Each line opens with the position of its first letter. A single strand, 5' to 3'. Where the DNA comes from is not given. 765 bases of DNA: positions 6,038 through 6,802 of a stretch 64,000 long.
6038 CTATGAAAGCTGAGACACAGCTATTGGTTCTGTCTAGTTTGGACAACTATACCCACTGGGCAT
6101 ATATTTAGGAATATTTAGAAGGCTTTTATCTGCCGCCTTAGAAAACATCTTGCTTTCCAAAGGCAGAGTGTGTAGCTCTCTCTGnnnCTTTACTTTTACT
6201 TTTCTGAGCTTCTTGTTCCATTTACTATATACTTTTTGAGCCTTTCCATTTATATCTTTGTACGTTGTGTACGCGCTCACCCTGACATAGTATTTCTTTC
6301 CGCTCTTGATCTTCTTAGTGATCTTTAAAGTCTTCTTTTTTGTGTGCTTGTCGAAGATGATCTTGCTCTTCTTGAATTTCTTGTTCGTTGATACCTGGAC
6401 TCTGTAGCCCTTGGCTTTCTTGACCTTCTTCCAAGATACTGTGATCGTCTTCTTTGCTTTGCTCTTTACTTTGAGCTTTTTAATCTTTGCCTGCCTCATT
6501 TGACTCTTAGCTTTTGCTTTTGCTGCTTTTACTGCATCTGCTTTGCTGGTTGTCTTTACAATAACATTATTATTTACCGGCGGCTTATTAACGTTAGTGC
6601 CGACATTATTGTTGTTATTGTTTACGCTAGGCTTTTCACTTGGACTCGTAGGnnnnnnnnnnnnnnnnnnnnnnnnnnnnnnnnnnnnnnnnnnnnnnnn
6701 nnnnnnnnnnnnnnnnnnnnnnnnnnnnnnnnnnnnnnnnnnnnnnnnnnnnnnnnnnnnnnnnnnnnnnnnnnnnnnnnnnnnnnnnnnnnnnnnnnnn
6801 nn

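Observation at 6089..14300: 2.1-kb direct repeats (6,074-bp period) bracket GH5 + LytTR, with an identity gradient typical of gene conversion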

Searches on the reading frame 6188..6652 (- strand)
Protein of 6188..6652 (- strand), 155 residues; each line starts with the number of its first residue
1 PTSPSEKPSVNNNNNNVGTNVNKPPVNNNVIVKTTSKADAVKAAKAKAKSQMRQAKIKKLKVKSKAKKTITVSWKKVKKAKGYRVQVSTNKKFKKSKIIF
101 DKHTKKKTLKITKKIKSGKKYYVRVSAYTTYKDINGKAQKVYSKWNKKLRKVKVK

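Call 37: search_protein_families(library=pfam, proteins=[window:6188-6652:-], max_evalue=10)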
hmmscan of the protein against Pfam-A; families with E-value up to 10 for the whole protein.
seq(155 aa): 9 families
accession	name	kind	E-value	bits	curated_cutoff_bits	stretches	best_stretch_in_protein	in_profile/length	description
PF00041.27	fn3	-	4.3e-06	27.3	25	1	57-130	3-71/84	Fibronectin type III domain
PF25788.1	Ig_Rha78A_N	-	0.045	14.4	27.4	2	72-132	22-88/105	Rha78A-like, N-terminal immunoglobulin domain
PF23608.1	Ig_ILCR1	-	0.1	13.1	27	1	55-132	5-90/114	ILCR1 Ig-like domain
PF06033.17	DUF918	-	0.21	11.9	27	1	69-139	61-130/152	Nucleopolyhedrovirus protein of unknown function (DUF918)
PF15643.12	Tox-PL-2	-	0.26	12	25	1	73-125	27-76/103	Papain fold toxin 2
PF15780.11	ASH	-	0.98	10.1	27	1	5-95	9-96/98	Abnormal spindle-like microcephaly-assoc'd, ASPM-SPD-2-Hydin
PF16656.11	Pur_ac_phosph_N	-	1.4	9.9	30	1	61-129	7-82/93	Purple acid Phosphatase, N-terminal domain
PF22753.2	Ape1_N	-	1.6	9.7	27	1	62-127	45-109/114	Peptidoglycan O-acetylesterase, N-terminal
PF12002.13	MgsA_C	-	2.4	8.5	27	1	30-112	71-151/167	MgsA AAA+ ATPase C terminal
